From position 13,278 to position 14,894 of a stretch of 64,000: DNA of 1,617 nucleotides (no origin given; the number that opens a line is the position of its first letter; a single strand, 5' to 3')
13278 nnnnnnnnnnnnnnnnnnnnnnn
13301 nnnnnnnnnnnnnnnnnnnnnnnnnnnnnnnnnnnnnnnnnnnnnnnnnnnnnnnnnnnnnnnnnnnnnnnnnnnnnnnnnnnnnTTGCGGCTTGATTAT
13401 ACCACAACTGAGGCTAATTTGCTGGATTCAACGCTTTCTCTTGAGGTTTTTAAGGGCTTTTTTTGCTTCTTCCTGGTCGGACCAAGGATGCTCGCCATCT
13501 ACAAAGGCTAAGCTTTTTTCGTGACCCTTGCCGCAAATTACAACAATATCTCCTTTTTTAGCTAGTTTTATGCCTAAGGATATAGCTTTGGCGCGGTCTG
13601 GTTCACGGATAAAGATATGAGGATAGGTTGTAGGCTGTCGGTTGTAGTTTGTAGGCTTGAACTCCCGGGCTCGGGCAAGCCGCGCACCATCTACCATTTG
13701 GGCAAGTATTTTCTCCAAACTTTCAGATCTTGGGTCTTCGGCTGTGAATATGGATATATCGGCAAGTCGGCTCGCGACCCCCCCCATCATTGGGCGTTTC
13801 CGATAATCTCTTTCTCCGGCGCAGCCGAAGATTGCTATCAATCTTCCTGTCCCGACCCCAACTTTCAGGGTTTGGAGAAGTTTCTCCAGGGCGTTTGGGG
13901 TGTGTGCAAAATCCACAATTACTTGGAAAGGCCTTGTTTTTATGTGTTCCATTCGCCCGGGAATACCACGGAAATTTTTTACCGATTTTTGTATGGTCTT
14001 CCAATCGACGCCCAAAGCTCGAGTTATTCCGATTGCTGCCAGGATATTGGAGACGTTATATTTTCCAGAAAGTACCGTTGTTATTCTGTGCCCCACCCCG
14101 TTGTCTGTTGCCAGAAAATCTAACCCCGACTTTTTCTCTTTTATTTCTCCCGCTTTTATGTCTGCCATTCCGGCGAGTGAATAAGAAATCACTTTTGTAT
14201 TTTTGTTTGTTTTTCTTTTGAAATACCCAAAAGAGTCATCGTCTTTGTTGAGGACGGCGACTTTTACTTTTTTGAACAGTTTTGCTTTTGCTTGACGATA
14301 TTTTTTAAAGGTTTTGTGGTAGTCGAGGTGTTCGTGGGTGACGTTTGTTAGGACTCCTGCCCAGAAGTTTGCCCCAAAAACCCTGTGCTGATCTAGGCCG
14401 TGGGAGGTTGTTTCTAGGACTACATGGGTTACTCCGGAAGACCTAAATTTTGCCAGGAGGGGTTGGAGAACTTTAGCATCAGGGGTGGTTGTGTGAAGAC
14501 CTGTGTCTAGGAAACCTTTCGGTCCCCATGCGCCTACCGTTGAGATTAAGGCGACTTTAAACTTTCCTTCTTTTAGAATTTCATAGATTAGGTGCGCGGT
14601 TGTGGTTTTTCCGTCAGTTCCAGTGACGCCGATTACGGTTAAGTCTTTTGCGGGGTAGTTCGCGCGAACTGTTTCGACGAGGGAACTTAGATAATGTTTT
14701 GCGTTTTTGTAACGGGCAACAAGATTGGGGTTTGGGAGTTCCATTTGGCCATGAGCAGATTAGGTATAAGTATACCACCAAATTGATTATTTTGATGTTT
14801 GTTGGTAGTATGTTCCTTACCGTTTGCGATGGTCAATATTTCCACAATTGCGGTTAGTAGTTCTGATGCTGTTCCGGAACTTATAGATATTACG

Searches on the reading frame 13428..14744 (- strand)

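Call 85: search_protein_families(library=pfam, proteins=[window:13428-14744:-], max_evalue=0.00001)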
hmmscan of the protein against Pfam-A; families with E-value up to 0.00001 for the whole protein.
window:13428-14744:- (438 aa): 2 families
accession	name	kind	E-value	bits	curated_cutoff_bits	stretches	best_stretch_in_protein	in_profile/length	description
PF08245.18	Mur_ligase_M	-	1.9e-49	168.8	24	1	40-240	1-199/200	Mur ligase middle domain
PF02875.26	Mur_ligase_C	-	6.9e-31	108.2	28.4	1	263-407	1-127/127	Mur ligase, glutamate ligase domain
